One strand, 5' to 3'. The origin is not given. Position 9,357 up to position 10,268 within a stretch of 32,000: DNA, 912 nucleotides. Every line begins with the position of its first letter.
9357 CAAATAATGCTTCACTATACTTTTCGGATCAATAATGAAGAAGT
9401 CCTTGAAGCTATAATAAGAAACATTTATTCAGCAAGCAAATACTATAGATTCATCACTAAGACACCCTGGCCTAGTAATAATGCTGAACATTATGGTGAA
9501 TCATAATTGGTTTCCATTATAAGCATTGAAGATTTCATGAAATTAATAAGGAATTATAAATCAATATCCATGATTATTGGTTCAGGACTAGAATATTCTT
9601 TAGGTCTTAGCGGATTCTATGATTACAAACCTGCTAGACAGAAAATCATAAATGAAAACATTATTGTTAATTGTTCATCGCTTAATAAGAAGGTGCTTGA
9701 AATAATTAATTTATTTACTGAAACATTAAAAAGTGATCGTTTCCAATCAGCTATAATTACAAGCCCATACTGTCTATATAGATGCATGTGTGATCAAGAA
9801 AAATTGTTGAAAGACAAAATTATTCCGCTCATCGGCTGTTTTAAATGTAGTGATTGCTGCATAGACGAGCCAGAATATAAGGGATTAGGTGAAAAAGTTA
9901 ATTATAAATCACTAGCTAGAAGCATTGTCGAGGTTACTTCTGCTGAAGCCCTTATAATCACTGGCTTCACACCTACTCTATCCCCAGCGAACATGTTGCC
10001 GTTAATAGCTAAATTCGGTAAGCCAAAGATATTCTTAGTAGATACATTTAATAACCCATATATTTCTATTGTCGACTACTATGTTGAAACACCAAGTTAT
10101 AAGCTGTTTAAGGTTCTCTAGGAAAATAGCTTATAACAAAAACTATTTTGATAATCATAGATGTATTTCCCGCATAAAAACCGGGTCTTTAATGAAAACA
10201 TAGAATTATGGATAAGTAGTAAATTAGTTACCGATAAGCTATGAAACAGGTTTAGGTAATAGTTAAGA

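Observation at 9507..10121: Sir2-fold protein stripped of catalytic residues, starting on the nucleotide after the helicase stop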

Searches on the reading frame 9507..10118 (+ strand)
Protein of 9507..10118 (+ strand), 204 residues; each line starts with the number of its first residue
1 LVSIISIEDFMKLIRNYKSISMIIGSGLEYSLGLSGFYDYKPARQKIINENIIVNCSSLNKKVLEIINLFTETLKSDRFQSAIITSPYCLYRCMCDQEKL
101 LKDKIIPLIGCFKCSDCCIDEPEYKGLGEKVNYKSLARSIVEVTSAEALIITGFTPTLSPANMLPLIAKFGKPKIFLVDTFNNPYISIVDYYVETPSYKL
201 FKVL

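Call 3: search_protein_families(library=pfam, proteins=[window:9507-10118:+], max_evalue=10)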
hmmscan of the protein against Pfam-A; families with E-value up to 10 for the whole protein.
window:9507-10118:+ (204 aa): 0 families

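Call 4: search_protein_families(library=ncbifam, proteins=[window:9507-10118:+], max_evalue=10)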
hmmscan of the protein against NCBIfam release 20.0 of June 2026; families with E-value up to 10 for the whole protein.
window:9507-10118:+ (204 aa): 4 families
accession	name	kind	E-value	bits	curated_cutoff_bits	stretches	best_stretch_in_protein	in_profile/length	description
NF040867.1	prot_deacyl_CobB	equivalog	6.9e-07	28.7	320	1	110-199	146-233/242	NAD-dependent protein deacetylase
NF001753.0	PRK00481.1-3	subfamily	1.8e-05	23.8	243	1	111-196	149-235/252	NAD-dependent protein deacylase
NF010736.0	PRK14138.1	equivalog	5.6e-05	22.5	395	1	95-192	125-225/244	NAD-dependent deacetylase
NF001752.0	PRK00481.1-1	equivalog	0.0019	17.8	221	1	97-185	134-220/242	NAD-dependent protein deacylase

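Call 5: search_solved_structures(query=window:9507-10118:+, max_evalue=10, show_alignments=3)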
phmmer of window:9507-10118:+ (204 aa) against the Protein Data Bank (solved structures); distinct sequences matched with E-value up to 10: 13.
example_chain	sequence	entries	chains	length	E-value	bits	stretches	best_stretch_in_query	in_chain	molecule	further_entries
4twi_A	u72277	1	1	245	6.9e-05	25.8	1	101-193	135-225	NAD-dependent protein deacylase 1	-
1m2j_A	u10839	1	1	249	7.1e-05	25.7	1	101-193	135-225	Silent Information Regulator 2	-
1m2g_A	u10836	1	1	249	7.1e-05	25.7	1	101-193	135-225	Silent Information Regulator 2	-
1m2h_A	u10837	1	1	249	7.4e-05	25.7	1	101-193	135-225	Silent Information Regulator 2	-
1ici_A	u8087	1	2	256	7.5e-05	25.7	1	101-193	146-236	TRANSCRIPTIONAL REGULATORY PROTEIN, SIR2 FAMILY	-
1m2k_A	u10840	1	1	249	9.5e-05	25.3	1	101-193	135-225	Silent Information Regulator 2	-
1m2n_A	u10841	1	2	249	0.00065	22.6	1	101-193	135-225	Silent Information Regulator 2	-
2h59_A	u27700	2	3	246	0.05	16.4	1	93-189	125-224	NAD-dependent deacetylase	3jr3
2h4h_A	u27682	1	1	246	0.054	16.3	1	93-189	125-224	NAD-dependent deacetylase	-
1yc5_A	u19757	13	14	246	0.06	16.2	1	93-189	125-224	NAD-dependent deacetylase | NAD-DEPENDENT PROTEIN DEACETYLASE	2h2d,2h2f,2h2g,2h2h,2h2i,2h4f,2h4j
1ma3_A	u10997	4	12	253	0.084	15.7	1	110-180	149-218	Transcriptional regulatory protein, Sir2 family | NAD-dependent deacetylase 2 | NAD-dependent protein deacylase 2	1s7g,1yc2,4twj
4if6_A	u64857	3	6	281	0.63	12.8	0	4-38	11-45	NAD-dependent protein deacetylase sirtuin-1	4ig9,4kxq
4i5i_A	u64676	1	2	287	0.79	12.5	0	4-38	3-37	NAD-dependent protein deacetylase sirtuin-1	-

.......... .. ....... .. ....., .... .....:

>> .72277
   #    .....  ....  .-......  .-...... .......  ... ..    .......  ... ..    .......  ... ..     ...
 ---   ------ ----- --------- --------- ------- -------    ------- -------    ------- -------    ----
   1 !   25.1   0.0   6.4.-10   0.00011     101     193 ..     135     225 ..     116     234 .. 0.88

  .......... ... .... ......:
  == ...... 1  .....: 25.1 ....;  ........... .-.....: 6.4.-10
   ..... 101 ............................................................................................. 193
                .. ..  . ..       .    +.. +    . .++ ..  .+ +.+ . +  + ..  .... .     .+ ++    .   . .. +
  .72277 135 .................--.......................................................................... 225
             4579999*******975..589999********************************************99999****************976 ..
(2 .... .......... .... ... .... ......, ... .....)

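Call 6: find_homologous_proteins(query=window:9507-10118:+, max_evalue=0.001)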
Query window:9507-10118:+ (204 aa): 3 proteins with E <= 0.001 among 236 candidates.
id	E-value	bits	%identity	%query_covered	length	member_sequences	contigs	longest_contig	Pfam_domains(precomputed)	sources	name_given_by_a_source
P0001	2.4e-116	404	100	90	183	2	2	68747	-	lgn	-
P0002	3.9e-99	348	83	90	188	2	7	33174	-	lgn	-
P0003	3.5e-85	303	65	100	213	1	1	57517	-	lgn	-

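Call 9: find_encoding_contigs(protein=P0003, flank=8000, max_places=4)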
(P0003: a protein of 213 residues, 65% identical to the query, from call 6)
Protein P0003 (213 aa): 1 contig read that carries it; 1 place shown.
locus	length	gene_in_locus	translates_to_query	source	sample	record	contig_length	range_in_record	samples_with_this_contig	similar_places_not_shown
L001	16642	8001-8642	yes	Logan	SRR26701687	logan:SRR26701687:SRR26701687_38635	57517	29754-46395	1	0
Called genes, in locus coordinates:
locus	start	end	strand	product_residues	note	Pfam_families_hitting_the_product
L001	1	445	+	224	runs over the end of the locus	PF01872:RibD_C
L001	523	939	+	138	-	PF01894:YjbQ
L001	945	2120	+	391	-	PF02749:QRPTase_N, PF01729:QRPTase_C, PF17956:NAPRTase_C (faint)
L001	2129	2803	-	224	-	PF00702:Hydrolase, PF13419:HAD_2 (faint)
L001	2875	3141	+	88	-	PF02597:ThiS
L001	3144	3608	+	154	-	PF02391:MoaE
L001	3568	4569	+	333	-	-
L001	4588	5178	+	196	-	PF14582:Metallophos_3 (faint)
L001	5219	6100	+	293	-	PF01261:AP_endonuc_2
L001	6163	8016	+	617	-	PF00270:DEAD, PF04851:ResIII, PF18766:SWI2_SNF2 (weak), PF16203:ERCC3_RAD25_C, PF00271:Helicase_C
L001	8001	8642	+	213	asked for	-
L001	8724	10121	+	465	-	PF02629:CoA_binding, PF13380:CoA_binding_2, PF13607:Succ_CoA_lig, PF19045:Ligase_CoA_2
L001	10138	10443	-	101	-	PF01588:tRNA_bind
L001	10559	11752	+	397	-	PF22025:ThiI_fer (weak), PF02568:ThiI, PF06508:QueC (faint)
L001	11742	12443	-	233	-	PF02676:TYW3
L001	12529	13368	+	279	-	PF04414:tRNA_deacylase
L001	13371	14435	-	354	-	-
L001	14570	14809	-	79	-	-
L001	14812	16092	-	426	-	-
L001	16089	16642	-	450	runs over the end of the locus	PF01882:DUF58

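Call 10: find_encoding_contigs(protein=P0002, flank=8000, max_places=4)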
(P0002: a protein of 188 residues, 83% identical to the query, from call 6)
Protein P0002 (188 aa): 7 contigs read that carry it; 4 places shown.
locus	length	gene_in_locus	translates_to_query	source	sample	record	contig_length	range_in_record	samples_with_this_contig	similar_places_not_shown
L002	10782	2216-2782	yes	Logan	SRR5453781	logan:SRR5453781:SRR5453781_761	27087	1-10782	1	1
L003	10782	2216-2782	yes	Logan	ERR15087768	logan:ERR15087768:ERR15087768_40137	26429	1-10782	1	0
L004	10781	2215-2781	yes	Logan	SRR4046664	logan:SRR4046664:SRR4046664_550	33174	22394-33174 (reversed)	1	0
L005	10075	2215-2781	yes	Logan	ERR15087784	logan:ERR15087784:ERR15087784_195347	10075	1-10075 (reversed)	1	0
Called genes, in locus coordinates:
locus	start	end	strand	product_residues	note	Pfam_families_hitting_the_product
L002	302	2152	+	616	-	PF00270:DEAD, PF04851:ResIII, PF00271:Helicase_C, PF16203:ERCC3_RAD25_C (weak)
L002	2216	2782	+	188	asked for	-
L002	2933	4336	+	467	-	PF02629:CoA_binding, PF13380:CoA_binding_2, PF13607:Succ_CoA_lig, PF19045:Ligase_CoA_2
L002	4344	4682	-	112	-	PF01588:tRNA_bind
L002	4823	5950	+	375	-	PF02568:ThiI, PF06508:QueC (faint)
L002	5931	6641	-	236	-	PF02676:TYW3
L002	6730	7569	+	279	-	PF04414:tRNA_deacylase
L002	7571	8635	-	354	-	PF07705:CARDB (weak)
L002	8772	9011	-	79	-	-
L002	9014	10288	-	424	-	-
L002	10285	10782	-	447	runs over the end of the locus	PF01882:DUF58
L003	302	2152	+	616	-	PF00270:DEAD, PF04851:ResIII, PF00271:Helicase_C, PF16203:ERCC3_RAD25_C (weak)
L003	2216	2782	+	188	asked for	-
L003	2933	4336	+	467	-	PF02629:CoA_binding, PF13380:CoA_binding_2, PF13607:Succ_CoA_lig, PF19045:Ligase_CoA_2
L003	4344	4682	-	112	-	PF01588:tRNA_bind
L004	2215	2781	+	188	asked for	-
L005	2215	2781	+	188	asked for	-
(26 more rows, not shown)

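Call 13: find_homologous_proteins(query=A1, max_evalue=0.01)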
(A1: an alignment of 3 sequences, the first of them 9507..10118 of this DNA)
Query A1 (3 sequences) (204 aa, profile of the alignment): 4 proteins with E <= 0.01 among 5947 candidates.
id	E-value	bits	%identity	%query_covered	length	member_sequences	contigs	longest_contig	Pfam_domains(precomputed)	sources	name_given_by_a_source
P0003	4.6e-120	417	65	100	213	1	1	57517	-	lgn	-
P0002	1.6e-112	392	83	90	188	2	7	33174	-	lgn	-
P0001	7.8e-111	387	100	90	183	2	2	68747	-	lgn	-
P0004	3.5e-50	189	41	97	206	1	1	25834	-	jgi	jgi:hypothetical protein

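Call 15: find_encoding_contigs(protein=P0004, flank=10000, max_places=4)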
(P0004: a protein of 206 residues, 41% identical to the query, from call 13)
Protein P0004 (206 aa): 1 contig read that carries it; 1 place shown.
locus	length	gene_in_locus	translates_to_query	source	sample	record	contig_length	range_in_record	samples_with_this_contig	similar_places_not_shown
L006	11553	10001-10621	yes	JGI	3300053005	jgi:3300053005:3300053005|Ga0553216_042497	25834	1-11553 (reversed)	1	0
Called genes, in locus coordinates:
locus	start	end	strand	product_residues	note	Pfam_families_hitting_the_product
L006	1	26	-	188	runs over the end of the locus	PF17886:ArsA_HSP20 (faint), PF00011:HSP20, PF04969:CS (faint)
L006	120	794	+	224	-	PF01872:RibD_C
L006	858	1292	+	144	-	PF01894:YjbQ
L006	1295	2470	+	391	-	PF02749:QRPTase_N, PF01729:QRPTase_C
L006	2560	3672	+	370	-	PF02073:Peptidase_M29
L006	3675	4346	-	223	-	PF00702:Hydrolase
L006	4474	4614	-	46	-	-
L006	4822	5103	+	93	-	PF02597:ThiS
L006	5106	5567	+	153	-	PF02391:MoaE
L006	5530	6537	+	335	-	-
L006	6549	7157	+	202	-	PF14582:Metallophos_3 (faint)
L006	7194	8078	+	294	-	PF01261:AP_endonuc_2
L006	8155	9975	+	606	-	PF00270:DEAD, PF04851:ResIII, PF13245:AAA_19 (weak), PF18766:SWI2_SNF2 (weak), PF00271:Helicase_C, PF16203:ERCC3_RAD25_C (weak)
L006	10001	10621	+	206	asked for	-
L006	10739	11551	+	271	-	?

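Call 16: search_protein_representatives(protein=window:9507-10118:+)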
Query: 204 residues. Proteins with E-value up to 0.001 (for the whole library): 13; up to 1e-10: 7; up to 1e-30: 3. The best 13 are listed.
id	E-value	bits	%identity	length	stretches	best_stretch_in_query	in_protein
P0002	1.2e-99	348.0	83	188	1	22-204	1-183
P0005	4.4e-47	176.6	41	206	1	4-203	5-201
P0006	7.7e-39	149.7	37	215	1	5-195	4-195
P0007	2.5e-27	112.1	39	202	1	22-196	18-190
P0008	4.9e-19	85.0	32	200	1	18-195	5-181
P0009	8.1e-16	74.5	31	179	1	22-195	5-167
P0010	1.4e-14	70.5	32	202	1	8-194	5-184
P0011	1.5e-07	47.6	28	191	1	36-195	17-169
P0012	3.1e-06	43.3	31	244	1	47-191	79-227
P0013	1.7e-05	40.8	30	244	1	106-196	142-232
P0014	1.9e-05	40.7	28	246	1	119-203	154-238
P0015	3.3e-05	39.9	35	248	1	120-191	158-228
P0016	2.7e-04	36.9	32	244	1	122-195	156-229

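Call 22: find_related_loci(query=A3, collection=genome_contigs, flank=6000)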
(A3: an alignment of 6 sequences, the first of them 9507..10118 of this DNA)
Query A3 (204 aa) in genome_contigs; peptide patterns used: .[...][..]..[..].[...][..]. (x = any residue, [..] = any of these).
10 stretches matched a pattern; 2 encode a relative of the query (tblastn E <= 1e-3); 2 distinct loci.
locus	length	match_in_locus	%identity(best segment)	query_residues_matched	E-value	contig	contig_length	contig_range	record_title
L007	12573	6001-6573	36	5-194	4e-36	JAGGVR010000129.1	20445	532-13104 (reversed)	MAG: Staphylothermus sp. isolate AUK105 PB_MBMC_059_c_000000000017, whole genome shotgun sequence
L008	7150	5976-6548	37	5-194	5e-30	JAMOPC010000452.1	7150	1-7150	MAG: Desulfurococcales archaeon isolate 4559-240_metabat1_scaf2bin.015 4559-240_scaffold_6056_c1, whole genome shotgun s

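Call 26: find_homologous_proteins(query=A4, max_evalue=0.001)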
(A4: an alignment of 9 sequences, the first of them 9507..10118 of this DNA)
Query A4 (9 sequences) (204 aa, profile of the alignment): 10 proteins with E <= 0.001 among 2569 candidates.
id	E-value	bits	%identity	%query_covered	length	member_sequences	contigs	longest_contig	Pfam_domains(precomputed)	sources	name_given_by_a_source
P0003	1.2e-80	288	65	100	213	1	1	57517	-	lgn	-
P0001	2.6e-72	260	100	90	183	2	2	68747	-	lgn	-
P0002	7.6e-70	252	83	90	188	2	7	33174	-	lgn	-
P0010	1.4e-57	212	29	92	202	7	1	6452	-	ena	-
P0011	1.8e-57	212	27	81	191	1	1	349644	-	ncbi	-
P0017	6.6e-48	181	28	89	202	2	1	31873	-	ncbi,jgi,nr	ncbi:MAG: hypothetical protein GXO43_02540 [Crenarchaeota archaeon]|nr:hypothetical protein [Thermop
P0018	3.8e-40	155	26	89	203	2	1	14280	-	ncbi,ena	-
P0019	5.8e-40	155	28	89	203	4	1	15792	-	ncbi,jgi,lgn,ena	-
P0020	4.9e-39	152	25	89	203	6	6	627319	-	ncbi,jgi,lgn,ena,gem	-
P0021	1.0e-37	147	26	89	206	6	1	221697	-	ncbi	-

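Call 27: find_encoding_contigs(protein=P0011, flank=7000, max_places=2)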
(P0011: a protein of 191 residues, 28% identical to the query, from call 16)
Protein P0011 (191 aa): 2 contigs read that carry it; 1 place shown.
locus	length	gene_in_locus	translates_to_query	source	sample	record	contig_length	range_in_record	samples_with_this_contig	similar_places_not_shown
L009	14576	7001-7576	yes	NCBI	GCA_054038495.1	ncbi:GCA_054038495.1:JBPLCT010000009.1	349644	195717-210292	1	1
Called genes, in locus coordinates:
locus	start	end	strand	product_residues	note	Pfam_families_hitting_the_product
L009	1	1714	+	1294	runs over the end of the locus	PF02369:Big_1 (faint)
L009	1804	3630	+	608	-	-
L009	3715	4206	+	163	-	-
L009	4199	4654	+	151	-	-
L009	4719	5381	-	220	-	PF00702:Hydrolase (weak)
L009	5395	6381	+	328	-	-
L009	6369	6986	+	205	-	-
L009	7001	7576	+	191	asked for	-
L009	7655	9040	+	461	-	PF02629:CoA_binding, PF13380:CoA_binding_2, PF13607:Succ_CoA_lig, PF19045:Ligase_CoA_2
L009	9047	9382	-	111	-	PF01588:tRNA_bind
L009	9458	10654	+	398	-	PF22025:ThiI_fer (faint), PF02568:ThiI, PF06508:QueC (faint)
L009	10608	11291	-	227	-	PF02676:TYW3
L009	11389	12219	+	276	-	PF04414:tRNA_deacylase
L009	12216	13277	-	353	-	-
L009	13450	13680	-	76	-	-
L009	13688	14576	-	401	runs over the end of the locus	-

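Call 28: find_encoding_contigs(protein=P0020, flank=7000, max_places=2)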
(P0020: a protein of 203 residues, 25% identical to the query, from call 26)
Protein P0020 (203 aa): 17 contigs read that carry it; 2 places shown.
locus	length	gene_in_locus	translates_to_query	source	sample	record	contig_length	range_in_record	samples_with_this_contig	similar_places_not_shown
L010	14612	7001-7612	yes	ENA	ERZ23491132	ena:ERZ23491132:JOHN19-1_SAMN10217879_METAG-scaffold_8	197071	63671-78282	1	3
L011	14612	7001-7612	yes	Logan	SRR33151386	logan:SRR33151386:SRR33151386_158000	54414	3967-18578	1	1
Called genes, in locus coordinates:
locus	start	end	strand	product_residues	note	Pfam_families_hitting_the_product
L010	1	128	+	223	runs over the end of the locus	PF01872:RibD_C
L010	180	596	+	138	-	PF01894:YjbQ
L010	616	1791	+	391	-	PF02749:QRPTase_N, PF01729:QRPTase_C, PF17956:NAPRTase_C (weak)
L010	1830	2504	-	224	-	PF00702:Hydrolase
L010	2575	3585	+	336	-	-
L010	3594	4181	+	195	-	-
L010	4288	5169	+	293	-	PF01261:AP_endonuc_2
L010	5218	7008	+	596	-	PF00270:DEAD, PF04851:ResIII, PF18766:SWI2_SNF2 (weak), PF00271:Helicase_C, PF16203:ERCC3_RAD25_C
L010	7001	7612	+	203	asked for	-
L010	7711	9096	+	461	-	PF02629:CoA_binding, PF13380:CoA_binding_2, PF13607:Succ_CoA_lig, PF19045:Ligase_CoA_2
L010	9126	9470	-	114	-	PF01588:tRNA_bind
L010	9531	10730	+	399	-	PF22025:ThiI_fer (weak), PF02926:THUMP, PF02568:ThiI, PF06508:QueC (faint)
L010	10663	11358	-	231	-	PF02676:TYW3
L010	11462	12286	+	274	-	PF04414:tRNA_deacylase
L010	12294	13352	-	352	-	-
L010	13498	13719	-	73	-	-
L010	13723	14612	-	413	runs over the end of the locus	-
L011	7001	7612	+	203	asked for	-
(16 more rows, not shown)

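Call 29: find_encoding_contigs(protein=P0021, flank=7000, max_places=2)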
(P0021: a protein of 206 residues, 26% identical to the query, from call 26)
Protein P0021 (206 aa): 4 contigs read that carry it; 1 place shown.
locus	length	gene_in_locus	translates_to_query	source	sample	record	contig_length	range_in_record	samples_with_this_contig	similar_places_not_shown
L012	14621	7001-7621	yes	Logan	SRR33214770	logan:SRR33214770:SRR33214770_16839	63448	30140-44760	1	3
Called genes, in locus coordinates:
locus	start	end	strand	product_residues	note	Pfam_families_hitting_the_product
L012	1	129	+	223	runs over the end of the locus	PF01872:RibD_C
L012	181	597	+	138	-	PF01894:YjbQ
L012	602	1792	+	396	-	PF02749:QRPTase_N, PF01729:QRPTase_C, PF17956:NAPRTase_C (weak)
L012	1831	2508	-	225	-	PF00702:Hydrolase, PF13419:HAD_2 (weak)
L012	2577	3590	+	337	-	-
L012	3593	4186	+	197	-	-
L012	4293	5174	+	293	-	PF01261:AP_endonuc_2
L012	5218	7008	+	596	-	PF00270:DEAD, PF04851:ResIII, PF18766:SWI2_SNF2 (faint), PF00271:Helicase_C, PF16203:ERCC3_RAD25_C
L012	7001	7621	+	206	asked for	-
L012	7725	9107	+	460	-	PF02629:CoA_binding, PF13380:CoA_binding_2, PF13607:Succ_CoA_lig, PF19045:Ligase_CoA_2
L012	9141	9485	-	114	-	PF01588:tRNA_bind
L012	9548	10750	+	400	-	PF22025:ThiI_fer (weak), PF02926:THUMP, PF02568:ThiI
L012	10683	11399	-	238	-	PF02676:TYW3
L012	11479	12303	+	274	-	PF04414:tRNA_deacylase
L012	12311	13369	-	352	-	-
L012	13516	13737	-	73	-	-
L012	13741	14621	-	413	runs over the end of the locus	-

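Call 33: find_encoding_contigs(protein=P0017, flank=7000, max_places=2)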
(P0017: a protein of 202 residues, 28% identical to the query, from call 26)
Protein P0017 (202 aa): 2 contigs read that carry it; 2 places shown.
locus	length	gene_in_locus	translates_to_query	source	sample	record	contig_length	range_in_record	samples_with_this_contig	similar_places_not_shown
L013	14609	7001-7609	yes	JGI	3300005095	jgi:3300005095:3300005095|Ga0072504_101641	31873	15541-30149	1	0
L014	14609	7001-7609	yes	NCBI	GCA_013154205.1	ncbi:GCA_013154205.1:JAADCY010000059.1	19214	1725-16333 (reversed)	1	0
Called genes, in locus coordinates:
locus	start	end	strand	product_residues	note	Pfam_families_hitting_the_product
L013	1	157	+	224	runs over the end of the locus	PF01872:RibD_C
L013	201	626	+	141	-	PF01894:YjbQ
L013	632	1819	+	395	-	PF02749:QRPTase_N, PF01729:QRPTase_C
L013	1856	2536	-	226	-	PF00702:Hydrolase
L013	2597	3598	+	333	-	-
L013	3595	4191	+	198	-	-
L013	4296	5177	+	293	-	PF01261:AP_endonuc_2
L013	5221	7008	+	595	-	PF00270:DEAD, PF04851:ResIII, PF18766:SWI2_SNF2 (faint), PF00271:Helicase_C, PF16203:ERCC3_RAD25_C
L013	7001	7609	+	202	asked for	-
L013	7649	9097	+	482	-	PF02629:CoA_binding, PF13380:CoA_binding_2, PF13607:Succ_CoA_lig, PF19045:Ligase_CoA_2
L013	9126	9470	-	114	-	PF01588:tRNA_bind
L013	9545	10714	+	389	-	PF22025:ThiI_fer (weak), PF02926:THUMP (weak), PF02568:ThiI, PF06508:QueC (faint)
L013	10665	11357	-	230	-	PF02676:TYW3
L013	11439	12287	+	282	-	PF04414:tRNA_deacylase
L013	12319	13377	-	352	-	-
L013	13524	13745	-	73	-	-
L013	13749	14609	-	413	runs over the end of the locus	-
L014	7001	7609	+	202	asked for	-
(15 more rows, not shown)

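Call 34: find_encoding_contigs(protein=P0010, flank=7000, max_places=2)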
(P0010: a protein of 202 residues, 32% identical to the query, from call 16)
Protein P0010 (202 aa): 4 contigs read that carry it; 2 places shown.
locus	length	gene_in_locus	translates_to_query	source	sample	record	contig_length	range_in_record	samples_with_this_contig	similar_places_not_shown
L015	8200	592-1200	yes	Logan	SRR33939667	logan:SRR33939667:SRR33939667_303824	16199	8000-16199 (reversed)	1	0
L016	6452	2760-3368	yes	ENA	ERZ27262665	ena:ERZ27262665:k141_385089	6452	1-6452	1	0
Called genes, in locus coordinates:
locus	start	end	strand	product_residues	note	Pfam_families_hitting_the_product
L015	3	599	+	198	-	?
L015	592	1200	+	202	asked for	-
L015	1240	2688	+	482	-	PF02629:CoA_binding, PF13380:CoA_binding_2, PF13607:Succ_CoA_lig, PF19045:Ligase_CoA_2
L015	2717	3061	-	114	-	PF01588:tRNA_bind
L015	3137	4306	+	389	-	PF22025:ThiI_fer, PF02926:THUMP (weak), PF02568:ThiI, PF06508:QueC (faint)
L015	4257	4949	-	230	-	PF02676:TYW3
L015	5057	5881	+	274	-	PF04414:tRNA_deacylase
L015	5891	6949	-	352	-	-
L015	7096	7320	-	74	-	-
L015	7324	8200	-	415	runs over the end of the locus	-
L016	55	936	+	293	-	PF01261:AP_endonuc_2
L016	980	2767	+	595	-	PF00270:DEAD, PF04851:ResIII, PF18766:SWI2_SNF2 (faint), PF00271:Helicase_C, PF16203:ERCC3_RAD25_C (weak)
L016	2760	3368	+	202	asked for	-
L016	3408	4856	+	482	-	PF02629:CoA_binding, PF13380:CoA_binding_2, PF13607:Succ_CoA_lig, PF19045:Ligase_CoA_2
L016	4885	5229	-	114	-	PF01588:tRNA_bind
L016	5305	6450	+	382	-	?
